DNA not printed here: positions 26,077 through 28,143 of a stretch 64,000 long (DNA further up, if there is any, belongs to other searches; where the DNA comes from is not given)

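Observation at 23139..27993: Three-component extracytoplasmic glycosylation module (GtrB/Ppm1-like GT2, flippase-like UPF0104 protein, PMT/ArnT-like GT-C), possibly linked to the Thr-rich lipoprotein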

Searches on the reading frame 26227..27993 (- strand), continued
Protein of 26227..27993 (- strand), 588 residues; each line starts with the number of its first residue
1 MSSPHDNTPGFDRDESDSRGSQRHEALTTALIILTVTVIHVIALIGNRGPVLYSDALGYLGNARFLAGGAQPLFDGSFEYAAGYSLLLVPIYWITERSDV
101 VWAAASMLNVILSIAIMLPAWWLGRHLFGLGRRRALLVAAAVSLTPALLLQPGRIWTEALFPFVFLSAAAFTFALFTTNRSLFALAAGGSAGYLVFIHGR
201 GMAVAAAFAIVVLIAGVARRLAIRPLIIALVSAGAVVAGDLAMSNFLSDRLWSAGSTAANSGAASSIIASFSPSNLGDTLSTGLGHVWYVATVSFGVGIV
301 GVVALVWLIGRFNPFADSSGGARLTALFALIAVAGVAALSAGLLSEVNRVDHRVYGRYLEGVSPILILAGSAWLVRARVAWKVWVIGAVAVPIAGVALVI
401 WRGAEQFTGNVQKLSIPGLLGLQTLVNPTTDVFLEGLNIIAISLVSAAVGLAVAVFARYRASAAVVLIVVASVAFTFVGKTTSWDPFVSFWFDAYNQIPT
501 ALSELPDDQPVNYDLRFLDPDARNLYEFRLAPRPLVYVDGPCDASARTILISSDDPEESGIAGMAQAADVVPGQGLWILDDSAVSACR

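Call 70: search_solved_structures(query=A4, max_evalue=1, show_alignments=2)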
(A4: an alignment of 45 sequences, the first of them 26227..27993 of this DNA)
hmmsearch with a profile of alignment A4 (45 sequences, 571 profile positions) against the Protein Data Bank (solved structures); distinct sequences matched with E-value up to 1: 2.
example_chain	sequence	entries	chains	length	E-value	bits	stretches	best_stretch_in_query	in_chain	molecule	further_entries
3pjs_K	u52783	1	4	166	0.02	16.7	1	366-486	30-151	Voltage-gated potassium channel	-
6vfh_B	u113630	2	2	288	0.45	12.2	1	372-489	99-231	T33_dn10B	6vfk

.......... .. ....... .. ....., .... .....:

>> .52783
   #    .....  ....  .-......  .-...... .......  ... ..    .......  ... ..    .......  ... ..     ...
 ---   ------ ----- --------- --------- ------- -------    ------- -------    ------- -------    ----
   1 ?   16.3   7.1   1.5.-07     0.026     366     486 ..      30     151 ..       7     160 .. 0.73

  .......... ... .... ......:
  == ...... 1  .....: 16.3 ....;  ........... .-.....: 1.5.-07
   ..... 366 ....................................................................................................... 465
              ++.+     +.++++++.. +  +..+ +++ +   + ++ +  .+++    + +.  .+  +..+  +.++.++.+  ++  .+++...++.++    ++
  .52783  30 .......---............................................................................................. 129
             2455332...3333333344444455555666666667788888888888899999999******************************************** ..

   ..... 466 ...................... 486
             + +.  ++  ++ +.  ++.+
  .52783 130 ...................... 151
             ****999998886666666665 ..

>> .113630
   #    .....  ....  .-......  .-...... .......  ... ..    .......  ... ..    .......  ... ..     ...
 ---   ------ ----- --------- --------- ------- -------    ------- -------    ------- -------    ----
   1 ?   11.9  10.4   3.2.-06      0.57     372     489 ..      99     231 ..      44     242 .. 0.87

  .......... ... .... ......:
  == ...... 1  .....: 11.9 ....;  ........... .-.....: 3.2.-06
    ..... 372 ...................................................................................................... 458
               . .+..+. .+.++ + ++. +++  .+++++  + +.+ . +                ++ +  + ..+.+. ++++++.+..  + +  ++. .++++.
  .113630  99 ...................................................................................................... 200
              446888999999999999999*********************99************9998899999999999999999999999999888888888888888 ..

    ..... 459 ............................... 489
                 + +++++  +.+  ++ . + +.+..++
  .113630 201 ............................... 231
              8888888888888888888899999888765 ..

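Call 71: find_homologous_proteins(query=A4, max_evalue=1e-10)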
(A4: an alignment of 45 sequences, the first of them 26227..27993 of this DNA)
Query A4 (45 sequences) (588 aa, profile of the alignment): 30 proteins with E <= 1e-10 among 8000 candidates.
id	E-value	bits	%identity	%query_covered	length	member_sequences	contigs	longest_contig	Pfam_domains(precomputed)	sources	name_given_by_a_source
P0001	3.2e-158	546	99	100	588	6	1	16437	-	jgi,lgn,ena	-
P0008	6.2e-156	538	69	99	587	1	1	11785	-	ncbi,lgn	-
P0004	9.2e-153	528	75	99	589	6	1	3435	-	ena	-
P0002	1.7e-152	527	81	99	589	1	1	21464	-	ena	-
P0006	2.0e-150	520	72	99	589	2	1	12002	-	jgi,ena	-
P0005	2.6e-150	520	73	99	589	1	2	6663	-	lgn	-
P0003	4.2e-150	519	80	99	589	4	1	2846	-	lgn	-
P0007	5.5e-150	519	70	99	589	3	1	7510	-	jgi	jgi:hypothetical protein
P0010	4.6e-146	506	57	98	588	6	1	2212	-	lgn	-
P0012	5.9e-146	505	56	99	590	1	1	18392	-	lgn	-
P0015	2.7e-144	500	56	98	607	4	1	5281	-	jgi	jgi:hypothetical protein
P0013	6.5e-144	499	56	98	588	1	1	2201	-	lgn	-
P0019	6.7e-143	495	54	92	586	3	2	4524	-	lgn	-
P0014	1.9e-142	494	57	97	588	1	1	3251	-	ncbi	-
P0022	2.2e-142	494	51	96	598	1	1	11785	-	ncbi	-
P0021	5.6e-137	476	53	99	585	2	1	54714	-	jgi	jgi:hypothetical protein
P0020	1.7e-136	474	53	92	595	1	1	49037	-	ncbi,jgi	-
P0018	4.3e-135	470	53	95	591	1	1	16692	-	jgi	-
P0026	4.9e-70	255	22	58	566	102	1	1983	-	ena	-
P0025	4.8e-63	232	41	14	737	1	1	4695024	-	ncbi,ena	-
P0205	8.1e-16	76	33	21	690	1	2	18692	PF13231.13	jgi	jgi:hypothetical protein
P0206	5.0e-14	70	30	9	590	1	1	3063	PF13231.13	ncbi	-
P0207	6.6e-11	60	27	18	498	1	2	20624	PF09913.16,PF13231.13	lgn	-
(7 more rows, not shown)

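Call 72: find_encoding_contigs(protein=P0025, flank=10000, max_places=2)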
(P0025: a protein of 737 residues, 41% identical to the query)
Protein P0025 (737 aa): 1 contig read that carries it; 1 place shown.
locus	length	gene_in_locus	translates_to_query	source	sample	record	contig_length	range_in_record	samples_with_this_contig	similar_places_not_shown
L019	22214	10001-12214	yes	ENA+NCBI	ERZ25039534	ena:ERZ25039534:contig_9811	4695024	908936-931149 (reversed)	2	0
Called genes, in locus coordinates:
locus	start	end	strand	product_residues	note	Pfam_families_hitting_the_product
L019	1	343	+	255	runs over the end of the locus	PF04248:NTP_transf_9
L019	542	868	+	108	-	PF03992:ABM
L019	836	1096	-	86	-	PF02467:Whib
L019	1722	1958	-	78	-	PF01230:HIT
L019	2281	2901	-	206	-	-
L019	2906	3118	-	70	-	-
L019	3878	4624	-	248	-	-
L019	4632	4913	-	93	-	-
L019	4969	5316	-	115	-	PF08774:VRR_NUC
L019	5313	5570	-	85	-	-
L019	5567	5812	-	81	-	PF12307:DUF3631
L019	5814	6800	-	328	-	PF12307:DUF3631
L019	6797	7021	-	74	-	-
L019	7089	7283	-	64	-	-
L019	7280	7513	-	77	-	-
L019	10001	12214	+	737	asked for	-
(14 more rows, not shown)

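Call 73: find_encoding_contigs(protein=P0026, flank=8000, max_places=3)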
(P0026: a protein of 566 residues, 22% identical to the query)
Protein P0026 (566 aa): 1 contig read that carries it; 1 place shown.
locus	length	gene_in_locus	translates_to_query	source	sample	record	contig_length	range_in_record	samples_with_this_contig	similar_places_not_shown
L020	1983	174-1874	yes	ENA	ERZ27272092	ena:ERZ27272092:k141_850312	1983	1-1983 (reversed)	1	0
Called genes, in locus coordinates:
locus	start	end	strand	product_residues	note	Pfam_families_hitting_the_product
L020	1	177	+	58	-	?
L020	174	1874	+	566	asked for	-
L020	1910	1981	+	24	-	?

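Call 81: find_encoding_contigs(protein=P0205, flank=8000, max_places=2)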
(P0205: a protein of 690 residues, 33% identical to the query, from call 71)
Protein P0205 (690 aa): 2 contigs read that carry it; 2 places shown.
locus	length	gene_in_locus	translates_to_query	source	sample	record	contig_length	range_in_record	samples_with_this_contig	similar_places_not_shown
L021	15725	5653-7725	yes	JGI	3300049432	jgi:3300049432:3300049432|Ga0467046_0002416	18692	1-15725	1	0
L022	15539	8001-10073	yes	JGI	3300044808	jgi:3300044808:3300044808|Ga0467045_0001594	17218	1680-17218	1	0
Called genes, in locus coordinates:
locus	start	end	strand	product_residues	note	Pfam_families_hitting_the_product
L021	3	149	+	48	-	?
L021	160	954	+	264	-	PF08241:Methyltransf_11, PF13649:Methyltransf_25 (weak)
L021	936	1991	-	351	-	PF13439:Glyco_transf_4, PF13579:Glyco_trans_4_4, PF20706:GT4-conflict (weak), PF00534:Glycos_transf_1, PF13692:Glyco_trans_1_4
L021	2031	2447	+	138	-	-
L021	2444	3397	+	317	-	PF13489:Methyltransf_23 (weak), PF08241:Methyltransf_11, PF08242:Methyltransf_12 (weak), PF13649:Methyltransf_25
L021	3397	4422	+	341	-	PF13439:Glyco_transf_4 (weak), PF00534:Glycos_transf_1, PF13692:Glyco_trans_1_4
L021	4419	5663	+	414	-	PF00534:Glycos_transf_1, PF13692:Glyco_trans_1_4, PF13524:Glyco_trans_1_2 (weak)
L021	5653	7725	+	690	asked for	PF13231:PMT_2 (weak)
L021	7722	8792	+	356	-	PF13439:Glyco_transf_4, PF00534:Glycos_transf_1, PF13692:Glyco_trans_1_4, PF13524:Glyco_trans_1_2, PF20706:GT4-conflict (weak)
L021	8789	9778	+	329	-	PF13439:Glyco_transf_4, PF20706:GT4-conflict, PF00534:Glycos_transf_1, PF13692:Glyco_trans_1_4, PF13524:Glyco_trans_1_2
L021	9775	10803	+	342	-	PF13579:Glyco_trans_4_4, PF13439:Glyco_transf_4, PF20706:GT4-conflict, PF00534:Glycos_transf_1, PF13692:Glyco_trans_1_4, PF13524:Glyco_trans_1_2 (weak)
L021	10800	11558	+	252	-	PF00535:Glycos_transf_2, PF13641:Glyco_tranf_2_3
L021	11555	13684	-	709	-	-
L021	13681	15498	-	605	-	PF00953:Glycos_transf_4, PF13727:CoA_binding_3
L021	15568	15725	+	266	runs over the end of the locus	PF01061:ABC2_membrane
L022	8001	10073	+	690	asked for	PF13231:PMT_2 (weak)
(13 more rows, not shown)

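Call 82: find_encoding_contigs(protein=P0012, flank=10000, max_places=1)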
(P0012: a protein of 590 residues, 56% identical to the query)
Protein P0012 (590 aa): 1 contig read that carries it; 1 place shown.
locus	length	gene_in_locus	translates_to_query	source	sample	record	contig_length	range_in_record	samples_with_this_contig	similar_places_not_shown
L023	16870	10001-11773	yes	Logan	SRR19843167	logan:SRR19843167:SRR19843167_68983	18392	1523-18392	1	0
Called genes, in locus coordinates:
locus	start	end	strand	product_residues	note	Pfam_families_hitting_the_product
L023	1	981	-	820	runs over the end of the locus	PF00534:Glycos_transf_1, PF20706:GT4-conflict (weak), PF13692:Glyco_trans_1_4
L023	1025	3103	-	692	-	PF13231:PMT_2 (weak)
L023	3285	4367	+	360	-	PF13489:Methyltransf_23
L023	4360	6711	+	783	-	PF20706:GT4-conflict (faint), PF00534:Glycos_transf_1, PF13692:Glyco_trans_1_4, PF13524:Glyco_trans_1_2 (faint), PF00534:Glycos_transf_1, PF13692:Glyco_trans_1_4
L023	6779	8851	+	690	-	-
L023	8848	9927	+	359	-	PF04230:PS_pyruv_trans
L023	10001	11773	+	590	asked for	-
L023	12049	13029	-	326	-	PF03706:LPG_synthase_TM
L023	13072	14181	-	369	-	PF02350:Epimerase_2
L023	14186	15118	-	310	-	PF00535:Glycos_transf_2, PF10111:Glyco_tranf_2_2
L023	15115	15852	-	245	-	PF13604:AAA_30 (faint), PF00005:ABC_tran, PF13304:AAA_21 (faint)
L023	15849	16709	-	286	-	PF01061:ABC2_membrane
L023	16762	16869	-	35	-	?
